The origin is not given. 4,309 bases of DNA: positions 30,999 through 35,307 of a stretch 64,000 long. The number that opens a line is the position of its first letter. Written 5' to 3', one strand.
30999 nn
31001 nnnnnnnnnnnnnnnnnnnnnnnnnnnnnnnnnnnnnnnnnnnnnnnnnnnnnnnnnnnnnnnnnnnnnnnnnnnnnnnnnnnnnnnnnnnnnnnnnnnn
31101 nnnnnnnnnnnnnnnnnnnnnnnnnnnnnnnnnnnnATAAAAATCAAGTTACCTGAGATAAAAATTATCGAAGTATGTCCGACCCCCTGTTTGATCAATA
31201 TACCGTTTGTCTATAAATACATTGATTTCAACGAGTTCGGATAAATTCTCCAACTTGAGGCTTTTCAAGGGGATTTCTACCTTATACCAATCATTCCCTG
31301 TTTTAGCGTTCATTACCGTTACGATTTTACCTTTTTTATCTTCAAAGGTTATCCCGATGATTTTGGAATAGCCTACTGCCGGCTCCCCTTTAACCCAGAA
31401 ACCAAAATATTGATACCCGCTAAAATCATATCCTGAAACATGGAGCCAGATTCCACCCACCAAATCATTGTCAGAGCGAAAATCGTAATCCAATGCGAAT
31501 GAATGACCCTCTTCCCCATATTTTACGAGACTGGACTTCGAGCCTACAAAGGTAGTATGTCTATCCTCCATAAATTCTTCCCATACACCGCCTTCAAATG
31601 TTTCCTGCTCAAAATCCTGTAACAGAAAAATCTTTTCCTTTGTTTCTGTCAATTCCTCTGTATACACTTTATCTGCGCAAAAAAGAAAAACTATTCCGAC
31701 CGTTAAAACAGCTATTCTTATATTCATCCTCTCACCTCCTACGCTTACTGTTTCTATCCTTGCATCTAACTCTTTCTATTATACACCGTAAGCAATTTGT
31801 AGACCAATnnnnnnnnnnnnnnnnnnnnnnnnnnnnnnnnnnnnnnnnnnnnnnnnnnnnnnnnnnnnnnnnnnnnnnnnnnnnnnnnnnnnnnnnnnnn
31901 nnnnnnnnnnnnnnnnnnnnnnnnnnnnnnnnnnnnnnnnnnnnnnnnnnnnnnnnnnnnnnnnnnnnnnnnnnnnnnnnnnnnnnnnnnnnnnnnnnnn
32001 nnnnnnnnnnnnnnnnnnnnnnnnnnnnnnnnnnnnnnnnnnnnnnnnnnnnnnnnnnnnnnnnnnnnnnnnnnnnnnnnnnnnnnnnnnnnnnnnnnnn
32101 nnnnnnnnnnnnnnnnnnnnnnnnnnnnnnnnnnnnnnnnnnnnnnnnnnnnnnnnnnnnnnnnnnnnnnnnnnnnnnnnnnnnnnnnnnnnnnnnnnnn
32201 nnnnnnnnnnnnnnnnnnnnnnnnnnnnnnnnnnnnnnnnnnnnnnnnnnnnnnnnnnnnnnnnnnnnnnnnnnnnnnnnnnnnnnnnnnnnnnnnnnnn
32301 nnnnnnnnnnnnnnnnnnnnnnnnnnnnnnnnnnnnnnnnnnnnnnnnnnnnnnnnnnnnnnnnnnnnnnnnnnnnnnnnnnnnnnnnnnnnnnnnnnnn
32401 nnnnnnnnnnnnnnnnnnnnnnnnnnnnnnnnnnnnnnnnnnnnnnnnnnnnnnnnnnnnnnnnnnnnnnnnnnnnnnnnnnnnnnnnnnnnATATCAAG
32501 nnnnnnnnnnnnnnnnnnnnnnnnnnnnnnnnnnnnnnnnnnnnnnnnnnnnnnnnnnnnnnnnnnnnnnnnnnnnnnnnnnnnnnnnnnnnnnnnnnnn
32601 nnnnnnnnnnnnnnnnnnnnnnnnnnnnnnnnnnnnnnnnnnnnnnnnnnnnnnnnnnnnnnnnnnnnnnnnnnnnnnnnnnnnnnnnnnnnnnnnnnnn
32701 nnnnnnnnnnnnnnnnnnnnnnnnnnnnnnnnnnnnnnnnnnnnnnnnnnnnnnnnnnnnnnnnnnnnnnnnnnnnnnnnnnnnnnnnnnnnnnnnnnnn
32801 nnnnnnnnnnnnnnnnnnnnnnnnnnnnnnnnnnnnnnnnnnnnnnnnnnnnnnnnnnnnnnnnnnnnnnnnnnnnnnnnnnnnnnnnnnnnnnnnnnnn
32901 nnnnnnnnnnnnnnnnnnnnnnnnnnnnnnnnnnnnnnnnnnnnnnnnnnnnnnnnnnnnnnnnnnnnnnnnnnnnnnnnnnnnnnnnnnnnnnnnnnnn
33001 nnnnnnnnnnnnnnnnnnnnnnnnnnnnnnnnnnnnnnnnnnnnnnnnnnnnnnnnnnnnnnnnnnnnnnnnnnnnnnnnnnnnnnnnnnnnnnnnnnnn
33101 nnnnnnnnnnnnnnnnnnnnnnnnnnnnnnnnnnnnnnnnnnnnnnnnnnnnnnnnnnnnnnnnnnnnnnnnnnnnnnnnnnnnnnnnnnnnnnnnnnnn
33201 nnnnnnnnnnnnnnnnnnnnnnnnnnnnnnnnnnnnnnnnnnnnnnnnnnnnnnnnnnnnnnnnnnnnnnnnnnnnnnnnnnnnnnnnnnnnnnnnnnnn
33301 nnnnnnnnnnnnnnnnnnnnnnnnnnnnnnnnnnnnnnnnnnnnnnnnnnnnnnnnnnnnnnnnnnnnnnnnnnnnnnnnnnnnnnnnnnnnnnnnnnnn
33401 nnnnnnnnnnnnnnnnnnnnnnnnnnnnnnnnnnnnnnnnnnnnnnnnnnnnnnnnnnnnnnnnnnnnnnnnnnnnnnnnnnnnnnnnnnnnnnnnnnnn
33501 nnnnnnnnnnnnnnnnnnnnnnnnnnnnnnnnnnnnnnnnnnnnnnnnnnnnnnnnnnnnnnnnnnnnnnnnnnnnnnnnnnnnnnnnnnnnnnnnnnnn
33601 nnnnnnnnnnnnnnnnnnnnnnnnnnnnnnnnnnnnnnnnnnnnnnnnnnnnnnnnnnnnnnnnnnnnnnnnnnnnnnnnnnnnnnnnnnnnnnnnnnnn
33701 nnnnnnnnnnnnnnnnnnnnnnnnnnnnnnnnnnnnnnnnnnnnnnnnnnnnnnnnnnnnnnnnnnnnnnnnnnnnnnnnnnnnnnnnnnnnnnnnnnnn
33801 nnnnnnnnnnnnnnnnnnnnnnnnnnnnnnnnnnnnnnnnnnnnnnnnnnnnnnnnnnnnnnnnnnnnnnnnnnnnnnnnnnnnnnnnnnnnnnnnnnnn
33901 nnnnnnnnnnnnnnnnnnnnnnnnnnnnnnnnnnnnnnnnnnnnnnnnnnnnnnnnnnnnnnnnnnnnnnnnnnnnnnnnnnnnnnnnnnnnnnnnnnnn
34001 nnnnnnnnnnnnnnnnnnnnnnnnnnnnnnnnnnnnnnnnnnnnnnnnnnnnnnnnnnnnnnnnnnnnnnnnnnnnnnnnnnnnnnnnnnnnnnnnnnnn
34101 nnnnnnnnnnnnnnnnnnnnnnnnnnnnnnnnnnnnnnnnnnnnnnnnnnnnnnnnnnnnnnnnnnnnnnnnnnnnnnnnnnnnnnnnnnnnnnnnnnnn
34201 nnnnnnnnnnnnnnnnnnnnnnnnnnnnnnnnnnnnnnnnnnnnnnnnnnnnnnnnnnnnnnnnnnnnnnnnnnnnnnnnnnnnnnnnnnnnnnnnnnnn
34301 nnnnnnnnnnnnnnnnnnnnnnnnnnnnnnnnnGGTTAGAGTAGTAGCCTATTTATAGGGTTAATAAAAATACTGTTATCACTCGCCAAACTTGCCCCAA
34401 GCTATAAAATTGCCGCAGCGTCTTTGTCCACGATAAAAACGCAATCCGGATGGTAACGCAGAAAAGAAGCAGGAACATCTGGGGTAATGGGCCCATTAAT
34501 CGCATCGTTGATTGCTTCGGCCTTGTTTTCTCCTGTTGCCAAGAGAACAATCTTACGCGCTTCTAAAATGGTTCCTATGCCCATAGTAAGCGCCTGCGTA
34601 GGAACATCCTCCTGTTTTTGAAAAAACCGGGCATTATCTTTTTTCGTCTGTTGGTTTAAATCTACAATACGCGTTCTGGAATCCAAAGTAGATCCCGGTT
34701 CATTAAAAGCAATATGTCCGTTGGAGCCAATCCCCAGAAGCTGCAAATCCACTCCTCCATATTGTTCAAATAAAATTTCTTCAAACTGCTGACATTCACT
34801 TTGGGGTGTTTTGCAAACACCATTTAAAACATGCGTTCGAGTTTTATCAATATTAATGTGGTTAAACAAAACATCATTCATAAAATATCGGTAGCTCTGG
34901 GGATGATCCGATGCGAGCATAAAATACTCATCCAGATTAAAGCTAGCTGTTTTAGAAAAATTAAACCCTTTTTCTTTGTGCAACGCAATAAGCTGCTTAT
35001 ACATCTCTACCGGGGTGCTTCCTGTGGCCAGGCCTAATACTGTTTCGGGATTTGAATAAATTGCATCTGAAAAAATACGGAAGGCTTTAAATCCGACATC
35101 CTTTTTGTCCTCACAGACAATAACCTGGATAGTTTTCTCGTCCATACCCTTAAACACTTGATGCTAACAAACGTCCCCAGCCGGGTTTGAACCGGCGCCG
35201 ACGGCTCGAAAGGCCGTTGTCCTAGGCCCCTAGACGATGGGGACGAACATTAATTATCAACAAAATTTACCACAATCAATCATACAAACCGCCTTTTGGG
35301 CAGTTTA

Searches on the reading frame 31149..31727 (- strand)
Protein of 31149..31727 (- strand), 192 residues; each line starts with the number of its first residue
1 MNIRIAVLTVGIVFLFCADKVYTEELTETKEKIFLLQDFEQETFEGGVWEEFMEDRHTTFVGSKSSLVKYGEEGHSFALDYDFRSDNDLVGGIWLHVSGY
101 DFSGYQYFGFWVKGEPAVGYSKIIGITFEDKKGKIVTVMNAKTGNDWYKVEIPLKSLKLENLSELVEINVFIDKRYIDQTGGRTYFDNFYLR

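Call 3: search_protein_families(library=pfam, proteins=[window:31149-31727:-], max_evalue=1)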
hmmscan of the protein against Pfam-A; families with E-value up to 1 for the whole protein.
window:31149-31727:- (192 aa): 1 family
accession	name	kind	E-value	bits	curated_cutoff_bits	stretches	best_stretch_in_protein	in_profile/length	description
PF12967.12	DUF3855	-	0.025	15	27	1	139-168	102-131/158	Domain of Unknown Function with PDB structure (DUF3855)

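Call 4: search_protein_families(library=ncbifam, proteins=[window:31149-31727:-], max_evalue=1)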
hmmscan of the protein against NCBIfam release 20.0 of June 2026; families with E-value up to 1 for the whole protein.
window:31149-31727:- (192 aa): 0 families

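Call 37: find_homologous_proteins(query=window:31149-31727:-, max_evalue=0.001)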
Query window:31149-31727:- (192 aa): 13 proteins with E <= 0.001 among 54 candidates.
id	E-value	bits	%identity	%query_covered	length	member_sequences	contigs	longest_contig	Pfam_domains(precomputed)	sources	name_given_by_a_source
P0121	1.3e-124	432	100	100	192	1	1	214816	-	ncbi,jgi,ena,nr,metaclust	ncbi:MAG: hypothetical protein P9M06_01560 [Candidatus Saelkia tenebricola]|nr:hypothetical protein 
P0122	6.3e-90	318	72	100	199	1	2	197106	-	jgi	-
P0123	8.2e-90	318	75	100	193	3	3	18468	-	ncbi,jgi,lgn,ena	-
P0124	8.6e-89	315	72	100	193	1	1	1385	-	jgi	-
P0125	9.4e-58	213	53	92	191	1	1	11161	-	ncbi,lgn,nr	ncbi:MAG: hypothetical protein PHQ54_00720 [Candidatus Omnitrophica bacterium]|nr:hypothetical prote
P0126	3.5e-54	202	49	98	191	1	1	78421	-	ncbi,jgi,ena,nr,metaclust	ncbi:MAG: carbohydrate binding domain-containing protein [Candidatus Kaelpia imicola]|nr:carbohydrat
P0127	3.5e-52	195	49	98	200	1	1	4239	-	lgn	-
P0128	8.5e-52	194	52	92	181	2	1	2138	-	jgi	jgi:hypothetical protein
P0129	1.3e-50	190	51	87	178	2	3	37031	-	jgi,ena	-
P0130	3.6e-49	185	47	97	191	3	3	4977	-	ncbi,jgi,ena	-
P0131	1.7e-48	183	53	92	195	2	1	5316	-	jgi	-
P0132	1.8e-47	180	46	99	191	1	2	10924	-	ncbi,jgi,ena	-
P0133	4.5e-47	179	50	92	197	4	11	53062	-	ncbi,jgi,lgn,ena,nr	ncbi:MAG: hypothetical protein J7J54_07355 [Candidatus Omnitrophica bacterium]|nr:hypothetical prote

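Call 38: find_encoding_contigs(protein=P0126, flank=7000, max_places=1)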
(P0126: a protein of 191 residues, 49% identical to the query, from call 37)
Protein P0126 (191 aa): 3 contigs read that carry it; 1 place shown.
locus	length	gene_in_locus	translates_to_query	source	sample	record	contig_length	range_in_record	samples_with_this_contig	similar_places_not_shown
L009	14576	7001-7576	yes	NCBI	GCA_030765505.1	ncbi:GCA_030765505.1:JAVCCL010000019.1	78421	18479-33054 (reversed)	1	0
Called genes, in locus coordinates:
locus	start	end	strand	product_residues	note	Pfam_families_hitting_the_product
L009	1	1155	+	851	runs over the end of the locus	PF02518:HATPase_c, PF00204:DNA_gyraseB, PF01751:Toprim, PF21249:GyrB_hook (weak), PF00986:DNA_gyraseB_C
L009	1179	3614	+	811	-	PF00521:DNA_topoisoIV, PF03989:DNA_gyraseA_C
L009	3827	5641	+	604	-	PF13522:GATase_6, PF13537:GATase_7, PF01380:SIS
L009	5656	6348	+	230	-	PF00590:TP_methylase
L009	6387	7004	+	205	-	-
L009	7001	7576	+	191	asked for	-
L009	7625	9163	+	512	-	-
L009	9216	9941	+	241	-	-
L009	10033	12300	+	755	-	PF02321:OEP (faint)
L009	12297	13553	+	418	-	PF25917:BSH_RND, PF25973:BSH_CzcB, PF25954:Beta-barrel_RND_2, PF25989:YknX_C (weak)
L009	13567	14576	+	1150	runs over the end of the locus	PF00873:ACR_tran, PF03176:MMPL (weak), PF08220:HTH_DeoR (weak)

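Call 39: find_encoding_contigs(protein=P0133, flank=7000, max_places=1)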
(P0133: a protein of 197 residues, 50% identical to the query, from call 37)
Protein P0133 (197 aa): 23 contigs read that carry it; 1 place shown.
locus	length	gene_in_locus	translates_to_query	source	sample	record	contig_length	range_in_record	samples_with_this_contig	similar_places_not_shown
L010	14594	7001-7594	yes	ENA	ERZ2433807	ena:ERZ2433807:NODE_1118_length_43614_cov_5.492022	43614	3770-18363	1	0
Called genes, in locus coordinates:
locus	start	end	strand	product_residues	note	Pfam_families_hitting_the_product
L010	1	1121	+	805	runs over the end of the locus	PF02518:HATPase_c, PF21249:GyrB_hook (faint), PF00204:DNA_gyraseB, PF01751:Toprim, PF00986:DNA_gyraseB_C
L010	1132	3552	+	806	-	PF00521:DNA_topoisoIV, PF03989:DNA_gyraseA_C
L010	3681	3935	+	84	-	PF01541:GIY-YIG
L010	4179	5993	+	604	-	PF13522:GATase_6, PF13537:GATase_7, PF01380:SIS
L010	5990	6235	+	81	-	PF02823:ATP-synt_DE_N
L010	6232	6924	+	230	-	PF00590:TP_methylase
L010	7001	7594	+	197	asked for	-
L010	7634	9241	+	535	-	-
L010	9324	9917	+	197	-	-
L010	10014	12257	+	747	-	PF02321:OEP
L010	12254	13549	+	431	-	PF25919:BSH_CusB (faint), PF25917:BSH_RND, PF25973:BSH_CzcB, PF25954:Beta-barrel_RND_2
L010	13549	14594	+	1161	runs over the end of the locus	PF00873:ACR_tran, PF03176:MMPL (weak), PF08220:HTH_DeoR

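Call 40: find_encoding_contigs(protein=P0122, flank=7000, max_places=1)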
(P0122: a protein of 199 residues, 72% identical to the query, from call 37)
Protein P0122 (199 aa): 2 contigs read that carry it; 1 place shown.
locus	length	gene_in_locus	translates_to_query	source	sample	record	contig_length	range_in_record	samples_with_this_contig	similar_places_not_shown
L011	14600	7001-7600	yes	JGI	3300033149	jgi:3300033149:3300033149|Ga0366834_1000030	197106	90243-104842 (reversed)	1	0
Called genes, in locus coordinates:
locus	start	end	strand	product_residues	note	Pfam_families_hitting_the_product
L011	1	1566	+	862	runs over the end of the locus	PF02518:HATPase_c, PF00204:DNA_gyraseB, PF01751:Toprim, PF21249:GyrB_hook (faint), PF00986:DNA_gyraseB_C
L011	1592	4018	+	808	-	PF00521:DNA_topoisoIV, PF03989:DNA_gyraseA_C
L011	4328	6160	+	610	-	PF13522:GATase_6, PF13537:GATase_7, PF01380:SIS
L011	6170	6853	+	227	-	PF00590:TP_methylase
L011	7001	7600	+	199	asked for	-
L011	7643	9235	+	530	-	-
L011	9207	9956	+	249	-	-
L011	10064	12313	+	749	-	PF02321:OEP (faint)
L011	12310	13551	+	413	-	PF25917:BSH_RND, PF25973:BSH_CzcB, PF25954:Beta-barrel_RND_2, PF25989:YknX_C (weak)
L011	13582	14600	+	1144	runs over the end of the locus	PF00873:ACR_tran, PF03176:MMPL, PF08220:HTH_DeoR (weak)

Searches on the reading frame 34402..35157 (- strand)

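Call 13: search_protein_families(library=pfam, proteins=[window:34402-35157:-], max_evalue=0.001)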
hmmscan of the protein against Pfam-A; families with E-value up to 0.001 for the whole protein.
window:34402-35157:- (251 aa): 1 family
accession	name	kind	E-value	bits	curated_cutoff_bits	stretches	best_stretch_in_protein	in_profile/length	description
PF01182.26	Glucosamine_iso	-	7.1e-24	85.3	27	1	30-234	19-217/225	Glucosamine-6-phosphate isomerases/6-phosphogluconolactonase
